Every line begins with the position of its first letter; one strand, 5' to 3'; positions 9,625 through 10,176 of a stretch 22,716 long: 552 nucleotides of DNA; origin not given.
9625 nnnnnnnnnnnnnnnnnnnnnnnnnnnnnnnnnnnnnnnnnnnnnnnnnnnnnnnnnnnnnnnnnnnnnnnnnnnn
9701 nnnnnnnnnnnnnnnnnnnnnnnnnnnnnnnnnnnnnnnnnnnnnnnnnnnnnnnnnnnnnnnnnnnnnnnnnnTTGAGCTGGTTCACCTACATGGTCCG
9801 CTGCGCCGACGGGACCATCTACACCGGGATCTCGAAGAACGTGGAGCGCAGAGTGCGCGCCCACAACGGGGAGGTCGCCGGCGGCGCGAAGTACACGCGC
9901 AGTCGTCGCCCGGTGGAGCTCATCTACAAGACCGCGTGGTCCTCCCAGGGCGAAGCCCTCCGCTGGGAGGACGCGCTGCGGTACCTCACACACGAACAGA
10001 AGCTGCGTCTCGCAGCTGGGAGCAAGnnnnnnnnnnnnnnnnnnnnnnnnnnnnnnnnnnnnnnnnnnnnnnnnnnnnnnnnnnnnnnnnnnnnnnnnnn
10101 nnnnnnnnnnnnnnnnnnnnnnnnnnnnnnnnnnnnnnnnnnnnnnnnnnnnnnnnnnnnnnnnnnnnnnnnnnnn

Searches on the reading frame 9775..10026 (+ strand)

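Call 13: search_protein_families(library=pfam, proteins=[window:9775-10026:+], max_evalue=0.01)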
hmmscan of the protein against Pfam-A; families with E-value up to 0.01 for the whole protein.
window:9775-10026:+ (84 aa): 1 family
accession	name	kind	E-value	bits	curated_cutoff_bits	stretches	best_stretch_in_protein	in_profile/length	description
PF01541.30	GIY-YIG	-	9e-14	52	22.6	1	3-69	2-69/78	GIY-YIG catalytic domain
